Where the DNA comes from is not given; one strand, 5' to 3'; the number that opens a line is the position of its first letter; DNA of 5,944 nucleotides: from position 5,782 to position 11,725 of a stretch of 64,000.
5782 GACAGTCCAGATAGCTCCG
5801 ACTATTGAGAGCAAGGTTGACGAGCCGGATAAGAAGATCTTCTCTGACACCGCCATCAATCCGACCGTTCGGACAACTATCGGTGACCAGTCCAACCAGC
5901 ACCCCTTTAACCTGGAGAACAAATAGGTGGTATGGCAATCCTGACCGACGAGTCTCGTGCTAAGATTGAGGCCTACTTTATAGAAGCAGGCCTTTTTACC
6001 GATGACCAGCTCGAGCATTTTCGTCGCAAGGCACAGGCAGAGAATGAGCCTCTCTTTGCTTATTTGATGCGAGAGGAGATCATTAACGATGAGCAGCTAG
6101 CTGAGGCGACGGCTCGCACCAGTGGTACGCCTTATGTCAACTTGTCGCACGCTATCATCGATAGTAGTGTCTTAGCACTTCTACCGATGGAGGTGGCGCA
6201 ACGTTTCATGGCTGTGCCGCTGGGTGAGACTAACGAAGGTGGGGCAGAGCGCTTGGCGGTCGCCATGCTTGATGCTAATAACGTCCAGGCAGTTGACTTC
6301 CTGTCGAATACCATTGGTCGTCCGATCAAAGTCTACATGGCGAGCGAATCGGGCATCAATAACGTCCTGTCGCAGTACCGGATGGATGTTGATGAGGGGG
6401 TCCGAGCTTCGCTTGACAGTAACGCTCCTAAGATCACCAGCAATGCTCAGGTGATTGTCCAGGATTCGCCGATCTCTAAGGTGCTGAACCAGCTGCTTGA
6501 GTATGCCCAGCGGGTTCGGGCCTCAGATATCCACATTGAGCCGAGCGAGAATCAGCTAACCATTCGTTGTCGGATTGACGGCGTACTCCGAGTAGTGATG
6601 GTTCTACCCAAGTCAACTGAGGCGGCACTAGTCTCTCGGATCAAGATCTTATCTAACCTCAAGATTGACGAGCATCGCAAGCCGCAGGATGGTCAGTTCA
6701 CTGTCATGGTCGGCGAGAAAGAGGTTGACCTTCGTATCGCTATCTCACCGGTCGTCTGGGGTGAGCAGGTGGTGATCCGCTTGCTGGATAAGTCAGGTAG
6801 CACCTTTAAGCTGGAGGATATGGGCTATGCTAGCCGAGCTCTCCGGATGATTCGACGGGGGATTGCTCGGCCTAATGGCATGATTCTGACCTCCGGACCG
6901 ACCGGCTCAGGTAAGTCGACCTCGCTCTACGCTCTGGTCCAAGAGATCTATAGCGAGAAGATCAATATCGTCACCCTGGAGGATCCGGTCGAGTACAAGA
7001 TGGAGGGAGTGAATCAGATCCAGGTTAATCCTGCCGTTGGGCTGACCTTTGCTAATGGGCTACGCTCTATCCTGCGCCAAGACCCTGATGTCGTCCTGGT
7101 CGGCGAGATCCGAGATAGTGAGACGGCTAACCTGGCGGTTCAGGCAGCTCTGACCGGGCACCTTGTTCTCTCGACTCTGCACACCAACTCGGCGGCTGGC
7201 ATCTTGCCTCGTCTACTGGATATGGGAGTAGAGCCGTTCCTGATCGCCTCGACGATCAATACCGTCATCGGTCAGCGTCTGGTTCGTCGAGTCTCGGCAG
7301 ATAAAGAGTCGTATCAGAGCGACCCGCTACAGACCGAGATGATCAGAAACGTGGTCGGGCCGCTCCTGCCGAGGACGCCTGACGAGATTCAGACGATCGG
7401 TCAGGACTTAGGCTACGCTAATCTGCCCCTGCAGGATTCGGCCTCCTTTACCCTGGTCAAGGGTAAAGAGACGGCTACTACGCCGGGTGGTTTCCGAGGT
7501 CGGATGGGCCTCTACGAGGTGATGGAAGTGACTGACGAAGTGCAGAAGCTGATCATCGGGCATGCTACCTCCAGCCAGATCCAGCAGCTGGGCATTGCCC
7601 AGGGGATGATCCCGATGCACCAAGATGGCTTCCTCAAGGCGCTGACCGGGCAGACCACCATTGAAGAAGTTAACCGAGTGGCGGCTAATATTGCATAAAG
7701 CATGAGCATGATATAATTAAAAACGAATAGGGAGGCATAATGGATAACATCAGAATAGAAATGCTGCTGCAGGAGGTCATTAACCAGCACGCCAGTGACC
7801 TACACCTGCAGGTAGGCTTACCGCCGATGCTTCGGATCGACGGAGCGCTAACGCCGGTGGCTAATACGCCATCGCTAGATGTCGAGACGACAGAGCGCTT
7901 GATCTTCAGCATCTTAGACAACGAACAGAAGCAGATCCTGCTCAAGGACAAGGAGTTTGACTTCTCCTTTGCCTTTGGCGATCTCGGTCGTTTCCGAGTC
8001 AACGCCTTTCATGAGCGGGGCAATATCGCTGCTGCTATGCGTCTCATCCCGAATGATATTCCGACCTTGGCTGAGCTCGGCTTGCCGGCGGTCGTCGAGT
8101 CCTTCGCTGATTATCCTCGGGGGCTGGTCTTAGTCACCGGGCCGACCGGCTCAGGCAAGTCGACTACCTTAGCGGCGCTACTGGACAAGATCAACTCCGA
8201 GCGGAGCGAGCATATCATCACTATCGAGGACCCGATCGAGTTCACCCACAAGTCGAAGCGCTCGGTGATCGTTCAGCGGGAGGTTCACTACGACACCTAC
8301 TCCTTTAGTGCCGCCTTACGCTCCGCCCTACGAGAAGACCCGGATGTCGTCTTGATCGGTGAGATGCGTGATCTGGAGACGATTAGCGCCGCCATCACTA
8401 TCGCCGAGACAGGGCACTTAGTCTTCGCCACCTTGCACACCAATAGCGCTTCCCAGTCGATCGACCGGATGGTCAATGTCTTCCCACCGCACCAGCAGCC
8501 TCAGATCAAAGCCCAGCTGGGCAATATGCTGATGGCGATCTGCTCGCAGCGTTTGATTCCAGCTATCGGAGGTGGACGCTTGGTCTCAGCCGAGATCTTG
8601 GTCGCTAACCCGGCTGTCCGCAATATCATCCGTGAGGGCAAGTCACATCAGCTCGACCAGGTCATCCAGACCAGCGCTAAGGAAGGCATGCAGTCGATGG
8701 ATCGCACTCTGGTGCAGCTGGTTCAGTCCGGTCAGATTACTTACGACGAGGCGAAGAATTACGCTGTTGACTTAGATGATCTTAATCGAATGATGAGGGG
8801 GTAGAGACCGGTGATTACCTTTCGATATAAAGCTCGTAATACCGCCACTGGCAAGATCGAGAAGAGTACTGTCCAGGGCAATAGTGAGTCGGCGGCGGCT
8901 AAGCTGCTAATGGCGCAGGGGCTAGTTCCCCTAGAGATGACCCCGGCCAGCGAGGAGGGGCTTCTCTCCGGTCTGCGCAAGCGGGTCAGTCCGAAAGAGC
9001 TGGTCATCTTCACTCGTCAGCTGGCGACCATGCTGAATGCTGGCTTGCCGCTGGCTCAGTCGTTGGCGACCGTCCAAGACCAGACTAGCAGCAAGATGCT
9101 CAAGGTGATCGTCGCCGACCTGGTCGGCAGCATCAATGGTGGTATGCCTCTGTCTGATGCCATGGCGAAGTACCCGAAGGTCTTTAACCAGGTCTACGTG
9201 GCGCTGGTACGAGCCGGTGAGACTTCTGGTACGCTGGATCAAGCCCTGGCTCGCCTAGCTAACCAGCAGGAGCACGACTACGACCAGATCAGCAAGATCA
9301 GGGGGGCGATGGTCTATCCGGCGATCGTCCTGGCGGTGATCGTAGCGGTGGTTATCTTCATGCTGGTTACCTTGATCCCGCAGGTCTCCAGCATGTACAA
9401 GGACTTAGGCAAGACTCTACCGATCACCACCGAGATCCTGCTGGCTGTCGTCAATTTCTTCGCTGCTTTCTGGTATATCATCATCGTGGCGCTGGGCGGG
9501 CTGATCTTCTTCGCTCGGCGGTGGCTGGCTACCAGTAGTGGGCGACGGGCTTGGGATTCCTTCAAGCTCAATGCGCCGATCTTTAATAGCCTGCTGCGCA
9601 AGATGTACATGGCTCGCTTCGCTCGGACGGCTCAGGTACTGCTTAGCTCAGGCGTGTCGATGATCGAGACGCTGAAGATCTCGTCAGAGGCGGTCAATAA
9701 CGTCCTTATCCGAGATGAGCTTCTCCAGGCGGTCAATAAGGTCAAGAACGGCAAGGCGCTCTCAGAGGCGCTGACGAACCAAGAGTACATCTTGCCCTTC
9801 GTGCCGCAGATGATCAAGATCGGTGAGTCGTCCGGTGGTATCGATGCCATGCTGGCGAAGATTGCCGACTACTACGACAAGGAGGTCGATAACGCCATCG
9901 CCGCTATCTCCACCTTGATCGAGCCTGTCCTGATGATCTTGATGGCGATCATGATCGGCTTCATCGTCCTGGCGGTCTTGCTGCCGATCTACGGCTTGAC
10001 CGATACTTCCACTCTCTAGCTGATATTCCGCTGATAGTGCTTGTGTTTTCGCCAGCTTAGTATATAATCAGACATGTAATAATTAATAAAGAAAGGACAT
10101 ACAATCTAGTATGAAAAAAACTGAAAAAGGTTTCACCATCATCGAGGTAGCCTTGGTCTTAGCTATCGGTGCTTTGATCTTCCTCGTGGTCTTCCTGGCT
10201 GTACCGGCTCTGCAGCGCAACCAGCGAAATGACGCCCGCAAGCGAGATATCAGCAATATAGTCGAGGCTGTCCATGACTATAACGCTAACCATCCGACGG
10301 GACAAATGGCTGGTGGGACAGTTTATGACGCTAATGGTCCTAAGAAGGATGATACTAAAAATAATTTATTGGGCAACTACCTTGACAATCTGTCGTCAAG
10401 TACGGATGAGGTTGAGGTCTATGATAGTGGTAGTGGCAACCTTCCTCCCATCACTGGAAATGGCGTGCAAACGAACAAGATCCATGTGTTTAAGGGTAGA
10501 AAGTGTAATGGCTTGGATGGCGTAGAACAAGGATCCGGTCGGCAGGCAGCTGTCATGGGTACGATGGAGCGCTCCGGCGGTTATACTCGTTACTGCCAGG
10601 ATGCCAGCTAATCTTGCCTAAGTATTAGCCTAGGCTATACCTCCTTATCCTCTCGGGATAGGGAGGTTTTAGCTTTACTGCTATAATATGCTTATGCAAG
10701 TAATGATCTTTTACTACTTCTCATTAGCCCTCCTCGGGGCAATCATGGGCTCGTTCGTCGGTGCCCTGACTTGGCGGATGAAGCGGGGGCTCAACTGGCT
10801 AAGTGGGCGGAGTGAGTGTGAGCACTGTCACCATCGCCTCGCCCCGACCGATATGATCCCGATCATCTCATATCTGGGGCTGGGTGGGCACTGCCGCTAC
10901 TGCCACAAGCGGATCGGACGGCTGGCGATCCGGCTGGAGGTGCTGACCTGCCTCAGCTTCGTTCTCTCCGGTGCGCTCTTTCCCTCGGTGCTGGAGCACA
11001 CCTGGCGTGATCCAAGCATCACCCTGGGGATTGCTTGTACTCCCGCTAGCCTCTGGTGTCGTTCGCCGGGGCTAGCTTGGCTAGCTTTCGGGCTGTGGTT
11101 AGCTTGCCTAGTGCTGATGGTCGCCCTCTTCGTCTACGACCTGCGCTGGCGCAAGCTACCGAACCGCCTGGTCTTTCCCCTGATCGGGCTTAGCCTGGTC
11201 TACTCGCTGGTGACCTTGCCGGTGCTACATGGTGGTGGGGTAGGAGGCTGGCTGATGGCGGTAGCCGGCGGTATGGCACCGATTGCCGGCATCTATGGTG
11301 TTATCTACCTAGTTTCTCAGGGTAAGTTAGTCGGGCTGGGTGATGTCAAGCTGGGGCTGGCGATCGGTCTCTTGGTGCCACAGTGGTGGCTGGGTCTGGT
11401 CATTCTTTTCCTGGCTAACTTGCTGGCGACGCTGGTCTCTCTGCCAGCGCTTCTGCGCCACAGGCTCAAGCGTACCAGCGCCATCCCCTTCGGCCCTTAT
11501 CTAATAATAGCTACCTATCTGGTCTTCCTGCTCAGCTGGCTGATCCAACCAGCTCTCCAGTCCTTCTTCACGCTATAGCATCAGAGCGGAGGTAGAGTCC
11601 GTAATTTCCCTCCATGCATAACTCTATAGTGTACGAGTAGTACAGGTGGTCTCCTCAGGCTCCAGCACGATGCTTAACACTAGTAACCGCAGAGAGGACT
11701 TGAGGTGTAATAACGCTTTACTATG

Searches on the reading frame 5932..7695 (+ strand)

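Call 74: search_protein_families(library=pfam, proteins=[window:5932-7695:+], max_evalue=0.0001)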
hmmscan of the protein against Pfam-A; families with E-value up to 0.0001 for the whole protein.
window:5932-7695:+ (588 aa): 2 families
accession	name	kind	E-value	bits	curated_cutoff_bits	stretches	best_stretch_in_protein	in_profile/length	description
PF00437.27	T2SSE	-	4.7e-119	397.8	24.9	1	177-582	4-370/370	Type II/IV secretion system protein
PF05157.20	MshEN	-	1.2e-12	48.1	23.1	1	65-151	2-85/90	MshEN domain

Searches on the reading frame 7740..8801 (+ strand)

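Call 56: search_protein_families(library=pfam, proteins=[window:7740-8801:+], max_evalue=0.001)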
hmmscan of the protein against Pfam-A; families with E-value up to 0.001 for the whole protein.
window:7740-8801:+ (354 aa): 7 families
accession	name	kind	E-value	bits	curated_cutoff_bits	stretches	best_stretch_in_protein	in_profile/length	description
PF00437.27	T2SSE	-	8.2e-51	173.2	24.9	1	6-274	12-279/370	Type II/IV secretion system protein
PF13401.12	AAA_22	-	6.8e-06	26.9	27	1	126-177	4-54/130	AAA domain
PF13191.12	AAA_16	-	2.3e-05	25.4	32.6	1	125-163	23-57/167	AAA ATPase domain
PF13604.12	AAA_30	-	0.00014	22.1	27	0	118-154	9-45/191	AAA domain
PF25199.1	nSTAND_NTPase5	-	0.00028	21.2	34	1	126-171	40-85/145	Novel STAND NTPase 5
PF13555.12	AAA_29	-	0.00034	20.7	27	1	126-147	21-42/61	P-loop containing region of AAA domain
PF13476.12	AAA_23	-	0.00092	20.3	27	0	127-147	19-39/201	AAA domain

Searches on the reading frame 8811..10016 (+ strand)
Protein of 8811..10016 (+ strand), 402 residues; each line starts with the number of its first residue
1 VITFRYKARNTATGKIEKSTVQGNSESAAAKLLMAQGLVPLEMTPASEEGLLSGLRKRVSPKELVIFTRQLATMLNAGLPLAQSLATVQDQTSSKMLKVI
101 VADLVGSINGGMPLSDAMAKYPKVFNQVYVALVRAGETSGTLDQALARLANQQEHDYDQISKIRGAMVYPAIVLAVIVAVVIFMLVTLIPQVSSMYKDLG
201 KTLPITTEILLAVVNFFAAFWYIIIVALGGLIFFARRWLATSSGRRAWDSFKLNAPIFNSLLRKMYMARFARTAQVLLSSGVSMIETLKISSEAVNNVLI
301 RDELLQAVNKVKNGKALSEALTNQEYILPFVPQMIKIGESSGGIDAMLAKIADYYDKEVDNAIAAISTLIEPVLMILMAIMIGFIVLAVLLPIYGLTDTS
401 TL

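Call 56: search_protein_families(library=pfam, proteins=[window:8811-10016:+], max_evalue=0.001)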
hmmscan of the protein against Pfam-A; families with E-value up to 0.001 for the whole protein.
window:8811-10016:+ (402 aa): 1 family
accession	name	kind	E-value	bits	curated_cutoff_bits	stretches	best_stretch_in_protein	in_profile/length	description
PF00482.28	T2SSF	-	4.4e-58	195.1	25.2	2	67-190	1-125/125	Type II secretion system (T2SS), protein F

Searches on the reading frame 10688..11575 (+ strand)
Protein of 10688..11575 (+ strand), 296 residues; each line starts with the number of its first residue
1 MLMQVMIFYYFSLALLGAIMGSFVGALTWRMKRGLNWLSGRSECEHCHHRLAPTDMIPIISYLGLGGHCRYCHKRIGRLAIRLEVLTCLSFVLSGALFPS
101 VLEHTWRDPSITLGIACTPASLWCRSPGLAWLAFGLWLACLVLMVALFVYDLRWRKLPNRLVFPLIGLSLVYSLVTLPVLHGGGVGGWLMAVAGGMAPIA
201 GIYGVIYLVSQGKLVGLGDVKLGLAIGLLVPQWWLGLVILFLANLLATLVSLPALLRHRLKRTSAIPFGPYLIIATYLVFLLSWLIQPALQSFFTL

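Call 74: search_protein_families(library=pfam, proteins=[window:10688-11575:+], max_evalue=0.0001)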
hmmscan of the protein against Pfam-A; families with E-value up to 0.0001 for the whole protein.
window:10688-11575:+ (296 aa): 2 families
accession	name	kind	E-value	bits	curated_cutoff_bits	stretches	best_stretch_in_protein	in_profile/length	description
PF06750.18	A24_N_bact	-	4.1e-21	75.3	23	1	15-94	1-80/84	Bacterial Peptidase A24 N-terminal domain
PF01478.23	Peptidase_A24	-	3.3e-10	40.8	26.5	1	139-251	2-103/104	Type IV leader peptidase family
